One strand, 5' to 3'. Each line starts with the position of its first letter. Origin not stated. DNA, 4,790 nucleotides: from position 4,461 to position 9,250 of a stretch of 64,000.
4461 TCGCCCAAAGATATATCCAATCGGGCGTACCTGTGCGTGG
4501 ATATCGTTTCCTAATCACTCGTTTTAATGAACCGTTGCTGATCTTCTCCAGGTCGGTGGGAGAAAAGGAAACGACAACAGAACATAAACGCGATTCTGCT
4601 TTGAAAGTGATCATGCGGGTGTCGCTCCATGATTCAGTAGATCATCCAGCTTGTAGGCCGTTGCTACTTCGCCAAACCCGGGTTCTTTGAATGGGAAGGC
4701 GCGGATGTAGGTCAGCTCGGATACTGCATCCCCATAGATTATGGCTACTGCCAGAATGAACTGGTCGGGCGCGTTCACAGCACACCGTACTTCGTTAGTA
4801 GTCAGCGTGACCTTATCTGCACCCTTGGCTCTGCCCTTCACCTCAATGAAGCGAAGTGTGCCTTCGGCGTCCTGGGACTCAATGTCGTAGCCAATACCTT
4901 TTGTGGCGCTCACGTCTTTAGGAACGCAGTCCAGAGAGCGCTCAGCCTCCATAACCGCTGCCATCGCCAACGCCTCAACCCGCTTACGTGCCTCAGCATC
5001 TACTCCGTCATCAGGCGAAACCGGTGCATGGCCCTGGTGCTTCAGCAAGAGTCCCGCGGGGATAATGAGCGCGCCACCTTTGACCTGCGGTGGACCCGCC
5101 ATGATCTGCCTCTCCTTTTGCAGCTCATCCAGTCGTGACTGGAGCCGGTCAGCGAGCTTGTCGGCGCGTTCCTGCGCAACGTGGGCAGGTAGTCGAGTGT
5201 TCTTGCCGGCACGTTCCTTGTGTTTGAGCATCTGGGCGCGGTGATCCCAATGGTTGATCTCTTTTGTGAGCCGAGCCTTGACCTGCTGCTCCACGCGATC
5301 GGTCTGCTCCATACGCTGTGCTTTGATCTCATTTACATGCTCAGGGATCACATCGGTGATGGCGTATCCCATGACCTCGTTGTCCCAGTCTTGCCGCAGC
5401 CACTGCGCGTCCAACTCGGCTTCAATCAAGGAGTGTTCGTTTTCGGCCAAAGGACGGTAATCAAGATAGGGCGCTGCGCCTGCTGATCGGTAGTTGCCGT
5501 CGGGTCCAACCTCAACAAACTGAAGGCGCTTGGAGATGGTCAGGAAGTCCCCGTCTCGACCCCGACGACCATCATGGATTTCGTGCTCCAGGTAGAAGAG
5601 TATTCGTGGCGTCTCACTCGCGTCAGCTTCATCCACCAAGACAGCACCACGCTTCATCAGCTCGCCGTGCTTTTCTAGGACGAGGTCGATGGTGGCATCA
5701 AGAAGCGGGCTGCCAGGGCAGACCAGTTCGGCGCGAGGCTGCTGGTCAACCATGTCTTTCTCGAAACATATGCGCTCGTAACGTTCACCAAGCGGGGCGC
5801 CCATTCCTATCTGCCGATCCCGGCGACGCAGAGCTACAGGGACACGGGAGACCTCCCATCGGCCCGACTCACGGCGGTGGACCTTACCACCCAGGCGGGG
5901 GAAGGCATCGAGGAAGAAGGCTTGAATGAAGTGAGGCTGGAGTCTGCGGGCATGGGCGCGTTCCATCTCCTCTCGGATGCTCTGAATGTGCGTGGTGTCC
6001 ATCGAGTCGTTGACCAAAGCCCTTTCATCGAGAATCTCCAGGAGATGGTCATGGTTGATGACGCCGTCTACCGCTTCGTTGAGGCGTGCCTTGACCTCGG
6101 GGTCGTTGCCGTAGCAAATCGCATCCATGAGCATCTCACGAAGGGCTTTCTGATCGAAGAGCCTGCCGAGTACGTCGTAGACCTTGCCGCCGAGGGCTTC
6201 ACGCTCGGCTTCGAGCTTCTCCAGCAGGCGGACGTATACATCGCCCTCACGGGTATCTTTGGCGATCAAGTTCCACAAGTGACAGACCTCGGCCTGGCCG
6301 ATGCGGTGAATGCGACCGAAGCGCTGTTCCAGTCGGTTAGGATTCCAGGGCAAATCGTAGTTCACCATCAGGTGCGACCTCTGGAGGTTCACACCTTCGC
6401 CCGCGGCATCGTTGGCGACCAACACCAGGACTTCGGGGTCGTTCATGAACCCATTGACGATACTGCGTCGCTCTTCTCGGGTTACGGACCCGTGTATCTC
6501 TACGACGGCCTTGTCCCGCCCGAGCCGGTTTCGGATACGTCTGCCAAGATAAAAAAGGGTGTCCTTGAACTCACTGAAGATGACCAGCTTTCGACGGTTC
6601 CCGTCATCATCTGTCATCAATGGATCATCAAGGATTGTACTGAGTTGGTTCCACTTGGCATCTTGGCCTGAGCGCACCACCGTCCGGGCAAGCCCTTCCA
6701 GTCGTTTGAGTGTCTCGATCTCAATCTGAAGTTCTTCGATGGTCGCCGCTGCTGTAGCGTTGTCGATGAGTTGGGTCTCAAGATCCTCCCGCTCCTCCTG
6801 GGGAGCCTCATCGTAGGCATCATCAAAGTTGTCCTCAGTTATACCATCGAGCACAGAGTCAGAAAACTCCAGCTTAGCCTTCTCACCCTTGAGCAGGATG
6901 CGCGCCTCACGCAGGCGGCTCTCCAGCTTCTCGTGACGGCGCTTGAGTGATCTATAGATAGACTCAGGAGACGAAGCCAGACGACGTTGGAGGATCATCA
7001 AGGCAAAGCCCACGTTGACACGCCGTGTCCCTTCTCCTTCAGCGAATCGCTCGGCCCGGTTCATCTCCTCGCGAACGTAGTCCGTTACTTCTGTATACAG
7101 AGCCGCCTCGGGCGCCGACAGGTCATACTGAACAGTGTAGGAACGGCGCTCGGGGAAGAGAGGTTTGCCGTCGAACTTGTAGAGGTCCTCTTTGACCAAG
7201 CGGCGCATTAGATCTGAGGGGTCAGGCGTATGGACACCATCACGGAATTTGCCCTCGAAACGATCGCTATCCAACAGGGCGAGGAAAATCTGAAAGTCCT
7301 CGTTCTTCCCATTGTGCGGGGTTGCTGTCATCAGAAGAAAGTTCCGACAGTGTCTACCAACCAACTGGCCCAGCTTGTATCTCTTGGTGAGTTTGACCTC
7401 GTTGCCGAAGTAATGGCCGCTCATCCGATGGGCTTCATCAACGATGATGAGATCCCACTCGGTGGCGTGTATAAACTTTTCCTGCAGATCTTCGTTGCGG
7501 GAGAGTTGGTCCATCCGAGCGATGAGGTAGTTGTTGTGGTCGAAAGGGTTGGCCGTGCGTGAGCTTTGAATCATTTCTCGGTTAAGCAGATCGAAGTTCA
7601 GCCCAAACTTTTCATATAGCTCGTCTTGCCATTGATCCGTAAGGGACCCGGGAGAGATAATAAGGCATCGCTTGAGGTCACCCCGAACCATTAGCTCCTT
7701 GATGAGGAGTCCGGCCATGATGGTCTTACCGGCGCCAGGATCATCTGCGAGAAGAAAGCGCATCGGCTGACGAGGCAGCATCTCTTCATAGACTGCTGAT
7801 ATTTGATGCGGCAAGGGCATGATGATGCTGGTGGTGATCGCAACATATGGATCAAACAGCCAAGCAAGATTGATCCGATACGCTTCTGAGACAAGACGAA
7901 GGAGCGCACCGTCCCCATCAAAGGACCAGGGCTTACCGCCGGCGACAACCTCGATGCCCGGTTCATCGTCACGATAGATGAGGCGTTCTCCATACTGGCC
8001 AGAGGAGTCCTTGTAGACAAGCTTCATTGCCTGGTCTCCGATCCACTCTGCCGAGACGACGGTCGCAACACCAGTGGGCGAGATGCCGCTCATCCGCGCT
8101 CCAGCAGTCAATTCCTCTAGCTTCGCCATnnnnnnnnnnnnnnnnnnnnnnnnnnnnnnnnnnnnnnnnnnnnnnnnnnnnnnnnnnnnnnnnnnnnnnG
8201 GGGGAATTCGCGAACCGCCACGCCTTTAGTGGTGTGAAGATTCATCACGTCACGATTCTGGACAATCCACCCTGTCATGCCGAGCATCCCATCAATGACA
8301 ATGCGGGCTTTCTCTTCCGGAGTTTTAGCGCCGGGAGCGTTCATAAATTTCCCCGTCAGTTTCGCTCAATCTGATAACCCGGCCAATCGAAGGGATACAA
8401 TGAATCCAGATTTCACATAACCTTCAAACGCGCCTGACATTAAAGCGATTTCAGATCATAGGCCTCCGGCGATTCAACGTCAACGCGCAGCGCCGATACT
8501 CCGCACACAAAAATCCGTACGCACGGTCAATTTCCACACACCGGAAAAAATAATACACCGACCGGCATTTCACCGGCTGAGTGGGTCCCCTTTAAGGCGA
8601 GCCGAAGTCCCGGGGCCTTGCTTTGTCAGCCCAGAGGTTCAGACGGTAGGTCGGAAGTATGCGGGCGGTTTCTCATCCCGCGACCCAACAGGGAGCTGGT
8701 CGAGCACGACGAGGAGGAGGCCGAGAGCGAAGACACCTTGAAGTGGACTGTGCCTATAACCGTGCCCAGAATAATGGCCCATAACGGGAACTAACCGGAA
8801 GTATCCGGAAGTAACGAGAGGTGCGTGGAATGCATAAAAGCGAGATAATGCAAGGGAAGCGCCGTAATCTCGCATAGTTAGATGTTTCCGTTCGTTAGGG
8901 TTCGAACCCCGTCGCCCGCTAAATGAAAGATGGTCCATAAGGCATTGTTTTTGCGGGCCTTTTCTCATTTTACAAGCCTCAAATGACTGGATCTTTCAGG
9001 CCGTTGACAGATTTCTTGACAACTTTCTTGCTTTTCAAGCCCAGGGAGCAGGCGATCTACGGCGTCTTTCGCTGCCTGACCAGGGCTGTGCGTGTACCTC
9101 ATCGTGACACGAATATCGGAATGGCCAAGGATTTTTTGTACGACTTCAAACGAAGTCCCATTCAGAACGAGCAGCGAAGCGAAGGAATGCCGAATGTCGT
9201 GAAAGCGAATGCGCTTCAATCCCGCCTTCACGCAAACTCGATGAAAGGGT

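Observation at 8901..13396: Decayed integrative element: 23-bp perfect direct repeats bracketing an integrase fragment and a giant secreted-protein cargo, abutted by an IS pseudogene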

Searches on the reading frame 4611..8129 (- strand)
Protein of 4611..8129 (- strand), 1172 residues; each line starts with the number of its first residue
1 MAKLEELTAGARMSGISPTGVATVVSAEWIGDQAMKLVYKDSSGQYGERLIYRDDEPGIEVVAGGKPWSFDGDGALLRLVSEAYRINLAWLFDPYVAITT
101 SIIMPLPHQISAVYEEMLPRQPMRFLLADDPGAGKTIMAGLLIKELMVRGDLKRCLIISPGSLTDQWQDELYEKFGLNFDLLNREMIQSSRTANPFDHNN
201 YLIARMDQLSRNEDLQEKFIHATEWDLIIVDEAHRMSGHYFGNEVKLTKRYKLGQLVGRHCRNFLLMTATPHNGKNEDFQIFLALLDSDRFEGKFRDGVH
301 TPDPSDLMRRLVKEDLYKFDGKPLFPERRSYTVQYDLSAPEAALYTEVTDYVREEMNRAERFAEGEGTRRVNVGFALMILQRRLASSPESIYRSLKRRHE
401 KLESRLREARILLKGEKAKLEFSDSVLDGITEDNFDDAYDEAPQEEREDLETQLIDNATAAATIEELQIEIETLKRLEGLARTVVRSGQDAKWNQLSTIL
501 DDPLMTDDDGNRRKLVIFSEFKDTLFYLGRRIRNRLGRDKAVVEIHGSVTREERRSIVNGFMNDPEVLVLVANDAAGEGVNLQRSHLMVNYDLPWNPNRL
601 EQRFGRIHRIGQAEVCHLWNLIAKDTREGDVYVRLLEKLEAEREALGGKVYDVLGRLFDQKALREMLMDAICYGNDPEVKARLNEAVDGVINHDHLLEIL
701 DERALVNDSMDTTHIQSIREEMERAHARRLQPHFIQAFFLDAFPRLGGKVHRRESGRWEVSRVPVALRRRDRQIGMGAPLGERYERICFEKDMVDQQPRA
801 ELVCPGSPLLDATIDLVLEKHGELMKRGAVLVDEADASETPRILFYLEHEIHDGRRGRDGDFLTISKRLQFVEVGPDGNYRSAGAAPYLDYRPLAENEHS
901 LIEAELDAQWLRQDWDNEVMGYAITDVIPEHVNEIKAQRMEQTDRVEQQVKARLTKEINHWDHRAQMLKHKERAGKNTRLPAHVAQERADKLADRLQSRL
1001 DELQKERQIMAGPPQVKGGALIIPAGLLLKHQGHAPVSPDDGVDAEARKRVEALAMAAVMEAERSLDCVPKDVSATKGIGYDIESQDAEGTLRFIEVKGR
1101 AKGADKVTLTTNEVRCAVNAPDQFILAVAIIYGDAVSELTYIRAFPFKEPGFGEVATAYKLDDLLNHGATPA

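Call 11: search_protein_families(library=pfam, proteins=[window:4611-8129:-], max_evalue=0.01)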
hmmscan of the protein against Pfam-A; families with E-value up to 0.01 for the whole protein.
window:4611-8129:- (1172 aa): 7 families
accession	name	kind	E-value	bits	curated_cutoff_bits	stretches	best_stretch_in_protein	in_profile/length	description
PF00271.37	Helicase_C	-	2.1e-20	73.5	23.5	1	508-611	11-110/110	Helicase conserved C-terminal domain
PF13020.12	NOV_C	-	4e-20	72.1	22.1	1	1051-1136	1-86/91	Protein NO VEIN, C-terminal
PF04851.21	ResIII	-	8.2e-14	52.3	22.5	1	105-272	4-163/164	Type III restriction enzyme, res subunit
PF00176.29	SNF2-rel_dom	-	1.1e-13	51.5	24.9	1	125-293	20-185/290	SNF2-related domain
PF00270.35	DEAD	-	6.8e-10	39.4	26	1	123-272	15-161/167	DEAD/DEAH box helicase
PF09848.15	SLFN-g3_helicase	-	0.0021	17.8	24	1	130-238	9-93/354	Schlafen group 3, DNA/RNA helicase domain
PF13401.12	AAA_22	-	0.0076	17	27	0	130-239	13-99/130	AAA domain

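Call 34: search_protein_families(library=ncbifam, proteins=[window:4611-8129:-], max_evalue=0.01)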
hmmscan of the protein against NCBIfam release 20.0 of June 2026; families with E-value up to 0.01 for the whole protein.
window:4611-8129:- (1172 aa): 29 families (the best 25 are shown)
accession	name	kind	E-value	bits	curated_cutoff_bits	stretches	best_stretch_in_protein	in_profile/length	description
NF038317.1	DISARM_DrmD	equivalog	3.9e-110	369.7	610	1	124-1008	126-991/1021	DISARM system SNF2-like helicase DrmD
NF041062.1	DpdE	equivalog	3.7e-53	180.8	500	2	97-292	146-318/1048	protein DpdE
NF042964.1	phospholipD_antiphage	equivalog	4.2e-50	171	1100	2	346-654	568-833/895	phospholipase D-like domain-containing anti-phage protein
NF038318.1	DISARM_DrmD_b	equivalog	1.1e-49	169.4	950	2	93-549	18-447/868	DISARM system SNF2-like helicase DrmD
NF003426.0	PRK04914.1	equivalog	3.6e-48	164.5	576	2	103-292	152-337/959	RNA polymerase-associated protein RapA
NF053675.1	pilus_reg_Snf2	equivalog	6.1e-20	70.9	1100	2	508-630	874-992/1029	pilus expression-regulating Snf2 family helicase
NF058637.1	helic_SCO1167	equivalog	1.9e-18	66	1200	2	515-648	782-911/932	SCO1167/SCO6262 family helicase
NF041790.1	anti-phage_ZorD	equivalog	8.7e-14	50.4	1500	2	511-616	921-1030/1035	type I Zorya anti-phage system protein ZorD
NF010337.0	PRK13766.1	equivalog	1.1e-11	43.6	610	2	489-634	346-489/781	Hef nuclease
NF002340.1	PRK01297.1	equivalog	9.6e-10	37.8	564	1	504-615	243-348/372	ATP-dependent RNA helicase RhlB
NF053631.1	RNA_helic_CshA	equivalog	8e-09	34.9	646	1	541-616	263-337/434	degradosome RNA helicase CshA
NF008744.0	PRK11776.1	equivalog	8.6e-09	34.5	524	1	464-615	201-341/460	ATP-dependent RNA helicase DbpA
NF045503.1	repair_heli_XPB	equivalog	3.9e-08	32.3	610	1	132-254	213-330/548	DNA repair helicase XPB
NF008394.0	PRK11192.1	equivalog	1.5e-07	30.7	507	1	513-612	248-343/441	ATP-dependent RNA helicase SrmB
NF053636.1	DDHlcsCsdAPsy1082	equivalog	8.2e-07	27.9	890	1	498-627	232-352/512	DEAD/DEAH box helicase CsdA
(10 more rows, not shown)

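Call 57: list_cluster_members(proteins=[P0001, P0212, P0004, window:4611-8129:-, window:14587-15879:+])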
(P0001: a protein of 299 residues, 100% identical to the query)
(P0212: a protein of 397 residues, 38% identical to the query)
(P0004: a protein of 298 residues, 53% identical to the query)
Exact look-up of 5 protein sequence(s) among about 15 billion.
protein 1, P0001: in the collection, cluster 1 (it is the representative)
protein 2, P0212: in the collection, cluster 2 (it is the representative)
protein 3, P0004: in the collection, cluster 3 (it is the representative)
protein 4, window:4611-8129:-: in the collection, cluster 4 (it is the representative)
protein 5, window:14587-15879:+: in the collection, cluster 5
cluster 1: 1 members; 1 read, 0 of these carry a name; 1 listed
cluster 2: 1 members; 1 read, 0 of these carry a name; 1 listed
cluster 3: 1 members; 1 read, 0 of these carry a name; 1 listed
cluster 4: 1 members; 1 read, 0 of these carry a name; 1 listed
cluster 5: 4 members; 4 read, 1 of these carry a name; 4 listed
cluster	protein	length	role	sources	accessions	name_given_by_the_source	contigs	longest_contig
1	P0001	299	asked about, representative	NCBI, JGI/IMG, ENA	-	-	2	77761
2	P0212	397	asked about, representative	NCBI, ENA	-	-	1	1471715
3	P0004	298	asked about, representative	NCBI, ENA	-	-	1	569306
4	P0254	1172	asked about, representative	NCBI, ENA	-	-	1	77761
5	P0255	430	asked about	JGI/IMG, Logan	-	-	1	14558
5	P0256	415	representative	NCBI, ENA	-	-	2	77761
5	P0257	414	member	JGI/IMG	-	glutamate-1-semialdehyde aminotransferase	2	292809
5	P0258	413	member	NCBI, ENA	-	-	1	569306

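Call 74: search_protein_families(library=padloc, proteins=[window:4611-8129:-], max_evalue=0.00001)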
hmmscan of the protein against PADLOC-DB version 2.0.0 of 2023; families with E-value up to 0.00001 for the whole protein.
window:4611-8129:- (1172 aa): 49 families (the best 25 are shown)
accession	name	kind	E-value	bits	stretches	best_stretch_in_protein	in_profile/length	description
PDLC00659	HmaA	-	0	1637.2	1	1-1169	1-1170/1176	SNF2 helicase / DEAD-box helicase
PDLC02620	DrmD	-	9.5e-122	405.9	1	97-750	92-716/1060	DrmD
PDLC02621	DrmD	-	4.3e-97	324.5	1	124-1008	140-1007/1040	DrmD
PDLC02500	BrxHI|BrxHII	-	5.1e-94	314.5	1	97-753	83-707/933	BrxHI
PDLC02504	BrxHI|BrxHII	-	1.6e-90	302.4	1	79-1024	84-970/971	BrxHII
PDLC02572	DrmA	-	1.2e-70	236.6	1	124-623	137-635/1043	DrmA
PDLC02632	DrmD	-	5.3e-68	228.1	1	124-625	142-640/662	DrmD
PDLC02633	DrmD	-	1.3e-55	186.8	1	123-613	143-631/839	DrmD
PDLC02623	DrmD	-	1.1e-52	177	2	331-657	404-670/1040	DrmD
PDLC02619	DrmD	-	2e-51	173.1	2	93-549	21-450/872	DrmD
PDLC02624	DrmD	-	8.8e-47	157.9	1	142-647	1-510/652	DrmD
PDLC02634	DrmD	-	2.9e-43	145.8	1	100-641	87-614/900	DrmD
PDLC02840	DpdE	-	3e-39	133.1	2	103-291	158-322/1091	DpdE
PDLC02843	DpdE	-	1.2e-38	130.7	2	97-293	151-319/1091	DpdE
PDLC02622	DrmD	-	8.9e-36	121.7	1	124-374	141-401/422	DrmD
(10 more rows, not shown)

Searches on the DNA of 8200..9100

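Call 7: search_rna_families(source=window, start=8200, end=9100, threshold=evalue, max_evalue=10, show_alignments=4)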
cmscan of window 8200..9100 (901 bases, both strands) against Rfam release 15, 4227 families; matches with E-value up to 10: 0.
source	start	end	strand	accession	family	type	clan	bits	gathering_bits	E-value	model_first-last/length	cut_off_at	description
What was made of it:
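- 8130..8897 (.): Non-coding stretch left of copy 1. It holds the upstream region of the Hma operon and possibly the right end of element X. It is not a tRNA or tmRNA body. No Rfam match even at E<=10 (call 7).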

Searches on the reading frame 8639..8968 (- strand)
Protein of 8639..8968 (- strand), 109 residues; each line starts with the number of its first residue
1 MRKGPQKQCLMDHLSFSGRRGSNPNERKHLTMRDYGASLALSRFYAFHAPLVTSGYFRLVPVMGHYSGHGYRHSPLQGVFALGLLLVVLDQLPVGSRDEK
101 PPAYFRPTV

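Call 11: search_protein_families(library=pfam, proteins=[window:8639-8968:-], max_evalue=0.01)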
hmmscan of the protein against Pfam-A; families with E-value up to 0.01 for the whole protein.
window:8639-8968:- (109 aa): 0 families
